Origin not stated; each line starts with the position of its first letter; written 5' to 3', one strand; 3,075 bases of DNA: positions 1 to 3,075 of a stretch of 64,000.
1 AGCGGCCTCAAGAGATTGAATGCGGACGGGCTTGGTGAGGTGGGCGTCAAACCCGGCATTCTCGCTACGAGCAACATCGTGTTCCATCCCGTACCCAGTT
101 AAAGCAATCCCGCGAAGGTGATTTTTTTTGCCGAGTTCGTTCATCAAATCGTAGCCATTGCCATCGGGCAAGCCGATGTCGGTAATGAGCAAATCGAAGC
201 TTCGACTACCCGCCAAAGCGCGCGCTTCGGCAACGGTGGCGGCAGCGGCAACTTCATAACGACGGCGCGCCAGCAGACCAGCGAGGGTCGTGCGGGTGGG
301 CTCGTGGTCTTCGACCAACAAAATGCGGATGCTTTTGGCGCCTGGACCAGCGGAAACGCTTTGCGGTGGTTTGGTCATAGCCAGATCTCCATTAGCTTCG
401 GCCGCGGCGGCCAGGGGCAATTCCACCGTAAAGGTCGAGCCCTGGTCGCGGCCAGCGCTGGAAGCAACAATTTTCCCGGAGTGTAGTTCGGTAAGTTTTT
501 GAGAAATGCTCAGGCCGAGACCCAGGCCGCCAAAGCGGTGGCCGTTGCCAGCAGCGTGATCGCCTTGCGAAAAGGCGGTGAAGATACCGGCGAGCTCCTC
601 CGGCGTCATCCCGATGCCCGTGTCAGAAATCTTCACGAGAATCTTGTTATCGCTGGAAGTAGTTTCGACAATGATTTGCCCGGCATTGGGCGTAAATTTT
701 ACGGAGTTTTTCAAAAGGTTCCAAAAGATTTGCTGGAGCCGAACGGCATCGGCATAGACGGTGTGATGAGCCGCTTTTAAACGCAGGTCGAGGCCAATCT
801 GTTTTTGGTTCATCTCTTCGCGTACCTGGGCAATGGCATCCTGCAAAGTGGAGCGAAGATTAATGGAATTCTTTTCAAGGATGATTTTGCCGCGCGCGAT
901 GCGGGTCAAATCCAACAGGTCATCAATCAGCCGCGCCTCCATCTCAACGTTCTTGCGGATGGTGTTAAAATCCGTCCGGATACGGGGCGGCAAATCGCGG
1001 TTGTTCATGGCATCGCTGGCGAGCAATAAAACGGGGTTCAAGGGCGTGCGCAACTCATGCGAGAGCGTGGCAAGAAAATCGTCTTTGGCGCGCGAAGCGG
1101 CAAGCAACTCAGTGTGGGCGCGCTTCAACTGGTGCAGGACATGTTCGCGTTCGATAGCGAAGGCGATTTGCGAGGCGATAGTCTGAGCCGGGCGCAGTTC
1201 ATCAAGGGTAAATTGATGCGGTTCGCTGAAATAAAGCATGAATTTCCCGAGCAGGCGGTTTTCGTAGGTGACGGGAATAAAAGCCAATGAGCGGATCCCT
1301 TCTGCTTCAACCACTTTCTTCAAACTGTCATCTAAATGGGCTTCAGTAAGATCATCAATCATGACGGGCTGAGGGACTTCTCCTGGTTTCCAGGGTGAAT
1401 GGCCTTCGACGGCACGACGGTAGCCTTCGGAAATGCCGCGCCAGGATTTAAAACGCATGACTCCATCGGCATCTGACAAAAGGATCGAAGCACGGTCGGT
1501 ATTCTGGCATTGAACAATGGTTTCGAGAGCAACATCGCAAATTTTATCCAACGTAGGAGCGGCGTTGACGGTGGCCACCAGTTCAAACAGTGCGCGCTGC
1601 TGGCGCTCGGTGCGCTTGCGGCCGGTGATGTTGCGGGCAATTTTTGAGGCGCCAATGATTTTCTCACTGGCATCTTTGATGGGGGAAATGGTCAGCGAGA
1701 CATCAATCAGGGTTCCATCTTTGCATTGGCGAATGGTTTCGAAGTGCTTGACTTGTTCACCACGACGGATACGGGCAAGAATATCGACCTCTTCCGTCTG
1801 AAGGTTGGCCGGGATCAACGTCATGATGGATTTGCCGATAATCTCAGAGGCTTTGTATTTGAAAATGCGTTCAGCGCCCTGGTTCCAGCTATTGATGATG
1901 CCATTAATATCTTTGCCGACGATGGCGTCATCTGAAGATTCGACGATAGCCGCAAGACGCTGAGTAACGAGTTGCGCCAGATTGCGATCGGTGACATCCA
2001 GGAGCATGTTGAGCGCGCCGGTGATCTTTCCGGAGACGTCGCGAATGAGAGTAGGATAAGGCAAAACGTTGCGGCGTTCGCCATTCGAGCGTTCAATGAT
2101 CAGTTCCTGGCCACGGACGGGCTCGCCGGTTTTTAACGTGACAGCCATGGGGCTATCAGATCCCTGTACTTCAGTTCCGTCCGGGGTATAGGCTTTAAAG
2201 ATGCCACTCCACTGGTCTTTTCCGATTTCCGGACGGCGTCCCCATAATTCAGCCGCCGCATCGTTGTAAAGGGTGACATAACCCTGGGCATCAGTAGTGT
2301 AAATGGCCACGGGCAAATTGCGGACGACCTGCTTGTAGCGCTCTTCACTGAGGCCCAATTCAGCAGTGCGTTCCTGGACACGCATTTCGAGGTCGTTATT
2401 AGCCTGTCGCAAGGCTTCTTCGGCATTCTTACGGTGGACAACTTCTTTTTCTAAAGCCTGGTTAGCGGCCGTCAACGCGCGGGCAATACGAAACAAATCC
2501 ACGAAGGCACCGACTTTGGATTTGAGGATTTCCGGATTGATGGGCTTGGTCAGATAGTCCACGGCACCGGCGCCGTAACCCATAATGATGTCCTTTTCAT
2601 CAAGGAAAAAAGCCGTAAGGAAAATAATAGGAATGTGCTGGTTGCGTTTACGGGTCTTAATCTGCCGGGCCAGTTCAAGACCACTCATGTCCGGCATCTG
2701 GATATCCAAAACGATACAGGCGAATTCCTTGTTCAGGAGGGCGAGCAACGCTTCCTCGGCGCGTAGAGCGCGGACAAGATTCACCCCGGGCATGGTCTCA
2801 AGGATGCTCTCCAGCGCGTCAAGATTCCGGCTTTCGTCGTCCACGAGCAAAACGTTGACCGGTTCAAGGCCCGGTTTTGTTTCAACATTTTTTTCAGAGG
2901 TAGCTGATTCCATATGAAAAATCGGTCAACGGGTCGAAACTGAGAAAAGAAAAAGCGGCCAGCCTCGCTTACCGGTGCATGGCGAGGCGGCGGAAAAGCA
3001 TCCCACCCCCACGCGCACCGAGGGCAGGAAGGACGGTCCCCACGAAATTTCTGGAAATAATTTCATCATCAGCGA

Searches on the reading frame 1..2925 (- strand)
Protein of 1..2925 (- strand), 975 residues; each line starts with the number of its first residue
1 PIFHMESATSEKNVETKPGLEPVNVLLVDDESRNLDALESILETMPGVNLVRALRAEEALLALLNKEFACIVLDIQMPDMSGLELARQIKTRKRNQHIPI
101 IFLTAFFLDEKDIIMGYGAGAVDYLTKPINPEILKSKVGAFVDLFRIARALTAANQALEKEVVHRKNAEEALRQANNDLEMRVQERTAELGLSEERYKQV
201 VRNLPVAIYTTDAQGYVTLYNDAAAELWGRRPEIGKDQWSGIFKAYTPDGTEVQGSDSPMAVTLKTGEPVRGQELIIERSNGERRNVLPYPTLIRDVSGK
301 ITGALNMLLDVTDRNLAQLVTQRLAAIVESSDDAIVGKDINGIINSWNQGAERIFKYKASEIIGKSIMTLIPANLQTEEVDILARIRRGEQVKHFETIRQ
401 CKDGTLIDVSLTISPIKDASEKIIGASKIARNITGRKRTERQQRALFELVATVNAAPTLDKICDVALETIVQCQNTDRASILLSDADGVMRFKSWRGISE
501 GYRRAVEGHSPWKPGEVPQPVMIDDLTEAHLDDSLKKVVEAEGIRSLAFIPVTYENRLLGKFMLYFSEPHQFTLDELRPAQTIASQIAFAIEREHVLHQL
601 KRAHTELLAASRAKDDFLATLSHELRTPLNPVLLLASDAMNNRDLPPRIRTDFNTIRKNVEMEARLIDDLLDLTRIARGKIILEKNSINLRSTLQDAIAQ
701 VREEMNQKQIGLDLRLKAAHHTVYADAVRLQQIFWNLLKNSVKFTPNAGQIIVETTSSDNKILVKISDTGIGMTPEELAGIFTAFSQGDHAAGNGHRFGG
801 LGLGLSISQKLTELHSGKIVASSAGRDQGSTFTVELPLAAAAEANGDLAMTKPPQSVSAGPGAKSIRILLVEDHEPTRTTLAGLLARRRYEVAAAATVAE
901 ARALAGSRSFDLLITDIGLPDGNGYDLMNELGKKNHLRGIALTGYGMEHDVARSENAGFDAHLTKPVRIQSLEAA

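Call 65: find_homologous_proteins(query=window:1-2925:-, max_evalue=1e-100)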
Query window:1-2925:- (975 aa): 3453 proteins with E <= 1e-100 among 8000 candidates; the best 120 are listed.
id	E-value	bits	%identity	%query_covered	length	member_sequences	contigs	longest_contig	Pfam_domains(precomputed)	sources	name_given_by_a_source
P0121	0.0e+0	2134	100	100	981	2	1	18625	PF08447.19,PF13426.14,PF13188.14,PF13185.13,PF01590.33,PF08448.17,PF02518.32,PF00512.32,PF00989.32,PF00072.31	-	-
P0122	0.0e+0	1742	82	100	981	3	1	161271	PF08447.19,PF13426.14,PF13188.14,PF13185.13,PF01590.33,PF08448.17,PF02518.32,PF13492.13,PF00512.32,PF00989.32,PF00072.31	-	-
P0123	0.0e+0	1736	81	100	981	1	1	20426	PF13426.14,PF13188.14,PF13185.13,PF13492.13,PF00512.32,PF00072.31,PF13596.13,PF08447.19,PF01590.33,PF08448.17,PF02518.32,PF00989.32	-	-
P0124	0.0e+0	1717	79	100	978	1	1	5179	PF13426.14,PF13188.14,PF13185.13,PF13492.13,PF00512.32,PF00072.31,PF13596.13,PF08447.19,PF01590.33,PF08448.17,PF02518.32,PF00989.32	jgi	jgi:PAS domain S-box-containing protein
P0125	0.0e+0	1707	79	99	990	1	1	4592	PF13426.14,PF13188.14,PF13185.13,PF13492.13,PF00512.32,PF00072.31,PF13596.13,PF08447.19,PF01590.33,PF08448.17,PF02518.32,PF00989.32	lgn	-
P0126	0.0e+0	1704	80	100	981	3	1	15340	PF13426.14,PF13188.14,PF13185.13,PF13492.13,PF00512.32,PF00072.31,PF13596.13,PF08447.19,PF01590.33,PF08448.17,PF02518.32,PF00989.32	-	-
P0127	0.0e+0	1702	79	100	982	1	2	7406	PF08447.19,PF13426.14,PF13188.14,PF13185.13,PF01590.33,PF08448.17,PF02518.32,PF13492.13,PF00512.32,PF00989.32,PF00072.31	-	-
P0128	0.0e+0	1700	79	100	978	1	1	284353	PF08447.19,PF13426.14,PF13188.14,PF13185.13,PF01590.33,PF08448.17,PF02518.32,PF13492.13,PF00512.32,PF00989.32,PF00072.31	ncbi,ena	-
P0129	0.0e+0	1686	78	100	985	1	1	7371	PF13426.14,PF13188.14,PF13185.13,PF13492.13,PF00512.32,PF00072.31,PF13596.13,PF08447.19,PF01590.33,PF08448.17,PF02518.32,PF00989.32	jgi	jgi:PAS domain S-box-containing protein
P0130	0.0e+0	1679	78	100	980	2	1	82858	PF13596.13,PF08447.19,PF13426.14,PF13188.14,PF13185.13,PF01590.33,PF08448.17,PF02518.32,PF00512.32,PF00989.32,PF00072.31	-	-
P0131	0.0e+0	1676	78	100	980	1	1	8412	PF13596.13,PF08447.19,PF13426.14,PF13188.14,PF13185.13,PF01590.33,PF08448.17,PF02518.32,PF00512.32,PF00989.32,PF00072.31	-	-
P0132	0.0e+0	1667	78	100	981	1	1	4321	PF13426.14,PF13188.14,PF13185.13,PF13492.13,PF00512.32,PF00072.31,PF13596.13,PF08447.19,PF01590.33,PF08448.17,PF02518.32,PF00989.32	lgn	-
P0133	0.0e+0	1650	77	100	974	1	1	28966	PF13426.14,PF13188.14,PF13185.13,PF13492.13,PF00512.32,PF00072.31,PF13596.13,PF08447.19,PF01590.33,PF08448.17,PF02518.32,PF00989.32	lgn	-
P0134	0.0e+0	1650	77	100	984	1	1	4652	PF13426.14,PF13188.14,PF13185.13,PF01590.33,PF08448.17,PF02518.32,PF00512.32,PF00989.32,PF00072.31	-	-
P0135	0.0e+0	1649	76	100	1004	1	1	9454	PF08447.19,PF13426.14,PF13188.14,PF13185.13,PF01590.33,PF08448.17,PF02518.32,PF13492.13,PF00512.32,PF00989.32,PF00072.31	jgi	jgi:PAS domain S-box-containing protein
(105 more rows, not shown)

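Call 66: find_encoding_contigs(protein=P0121, flank=10000, max_places=2)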
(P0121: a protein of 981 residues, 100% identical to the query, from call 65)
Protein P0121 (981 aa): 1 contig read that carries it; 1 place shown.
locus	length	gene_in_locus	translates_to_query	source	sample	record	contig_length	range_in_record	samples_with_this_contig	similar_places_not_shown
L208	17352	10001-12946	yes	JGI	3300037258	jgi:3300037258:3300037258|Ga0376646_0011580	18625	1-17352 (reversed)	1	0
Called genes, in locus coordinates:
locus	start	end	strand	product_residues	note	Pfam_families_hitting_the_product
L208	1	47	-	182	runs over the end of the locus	-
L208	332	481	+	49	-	-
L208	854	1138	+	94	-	PF07043:DUF1328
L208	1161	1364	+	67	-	PF11381:DUF3185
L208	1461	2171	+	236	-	PF20360:DUF6655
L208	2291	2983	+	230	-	PF00512:HisKA, PF02518:HATPase_c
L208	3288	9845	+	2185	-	PF18947:HAMP_2, PF00672:HAMP, PF00672:HAMP, PF18947:HAMP_2, PF00672:HAMP, PF18947:HAMP_2, PF00672:HAMP, PF18947:HAMP_2, +24 more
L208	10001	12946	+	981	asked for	PF00072:Response_reg, PF00989:PAS, PF08448:PAS_4, PF13426:PAS_9, PF01590:GAF, PF13185:GAF_2, PF00512:HisKA, PF02518:HATPase_c, +5 more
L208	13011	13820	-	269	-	PF07589:PEP_exosort_dom (weak)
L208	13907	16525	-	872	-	PF13364:BetaGal_ABD2 (faint), PF02837:Glyco_hydro_2_N, PF21467:BetaGal_gal-bd (weak), PF22666:Glyco_hydro_2_N2 (weak), PF00703:Glyco_hydro_2, PF02836:Glyco_hydro_2_C, PF16355:DUF4982, PF18565:Glyco_hydro2_C5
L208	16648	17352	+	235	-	?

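Call 67: find_encoding_contigs(protein=P0122, flank=10000, max_places=1)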
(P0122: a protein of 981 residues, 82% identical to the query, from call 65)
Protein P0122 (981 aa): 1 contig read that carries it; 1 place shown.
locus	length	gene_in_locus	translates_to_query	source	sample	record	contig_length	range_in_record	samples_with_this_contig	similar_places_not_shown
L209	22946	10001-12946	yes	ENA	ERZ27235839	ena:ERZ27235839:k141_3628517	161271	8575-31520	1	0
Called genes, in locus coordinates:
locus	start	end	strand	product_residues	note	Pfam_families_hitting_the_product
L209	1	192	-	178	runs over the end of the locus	-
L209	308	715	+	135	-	-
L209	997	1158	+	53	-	PF07043:DUF1328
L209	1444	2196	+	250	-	PF20360:DUF6655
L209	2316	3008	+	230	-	PF00512:HisKA, PF02518:HATPase_c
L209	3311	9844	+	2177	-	PF18947:HAMP_2, PF00672:HAMP, PF00672:HAMP, PF18947:HAMP_2, PF00672:HAMP, PF18947:HAMP_2, PF00672:HAMP, PF18947:HAMP_2, +22 more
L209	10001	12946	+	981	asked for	PF00072:Response_reg, PF08448:PAS_4, PF00989:PAS, PF08448:PAS_4, PF13426:PAS_9, PF01590:GAF, PF13185:GAF_2, PF00512:HisKA, +5 more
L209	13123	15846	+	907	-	PF02837:Glyco_hydro_2_N (faint), PF01301:Glyco_hydro_35, PF02449:Glyco_hydro_42, PF13364:BetaGal_ABD2 (faint), PF22666:Glyco_hydro_2_N2 (weak), PF21467:BetaGal_gal-bd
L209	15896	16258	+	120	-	-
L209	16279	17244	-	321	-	PF00165:HTH_AraC (weak), PF12833:HTH_18, PF00165:HTH_AraC (weak)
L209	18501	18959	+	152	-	PF19335:HMBD, PF04945:YHS (weak)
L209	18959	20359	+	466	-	PF19335:HMBD, PF25973:BSH_CzcB (weak), PF25919:BSH_CusB, PF25954:Beta-barrel_RND_2, PF25989:YknX_C (faint), PF25975:CzcB_C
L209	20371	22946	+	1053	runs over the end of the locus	PF00873:ACR_tran, PF03176:MMPL (faint)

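Call 68: find_encoding_contigs(protein=P0128, flank=10000, max_places=1)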
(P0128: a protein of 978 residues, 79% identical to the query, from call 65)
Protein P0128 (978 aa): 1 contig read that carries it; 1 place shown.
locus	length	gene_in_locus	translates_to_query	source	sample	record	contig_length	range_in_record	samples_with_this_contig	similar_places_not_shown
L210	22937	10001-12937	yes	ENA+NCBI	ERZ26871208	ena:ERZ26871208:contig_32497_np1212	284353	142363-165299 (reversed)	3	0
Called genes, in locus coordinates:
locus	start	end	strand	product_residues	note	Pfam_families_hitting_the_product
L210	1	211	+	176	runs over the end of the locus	PF00041:fn3 (weak)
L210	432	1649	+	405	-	PF00155:Aminotran_1_2 (weak), PF01041:DegT_DnrJ_EryC1, PF01053:Cys_Met_Meta_PP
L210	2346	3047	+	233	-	PF00512:HisKA, PF13581:HATPase_c_2 (faint), PF02518:HATPase_c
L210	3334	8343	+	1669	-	PF00672:HAMP, PF18947:HAMP_2, PF00672:HAMP, PF18947:HAMP_2, PF00672:HAMP, PF18947:HAMP_2, PF00672:HAMP, PF18947:HAMP_2, +21 more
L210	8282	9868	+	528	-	PF02518:HATPase_c, PF00072:Response_reg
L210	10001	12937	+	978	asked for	PF00072:Response_reg, PF00989:PAS, PF08448:PAS_4, PF13426:PAS_9, PF01590:GAF, PF13185:GAF_2, PF00512:HisKA, PF02518:HATPase_c, +5 more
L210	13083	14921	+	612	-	PF00128:Alpha-amylase, PF16657:Malt_amylase_C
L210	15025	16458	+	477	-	PF01636:APH (faint)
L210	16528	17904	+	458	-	PF04055:Radical_SAM, PF06969:HemN_C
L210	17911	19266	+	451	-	PF00890:FAD_binding_2 (faint), PF01266:DAO, PF01593:Amino_oxidase, PF07992:Pyr_redox_2 (faint), PF13450:NAD_binding_8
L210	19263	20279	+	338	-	PF00762:Ferrochelatase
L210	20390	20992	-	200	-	-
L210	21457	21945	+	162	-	-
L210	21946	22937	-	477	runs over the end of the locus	PF02233:PNTB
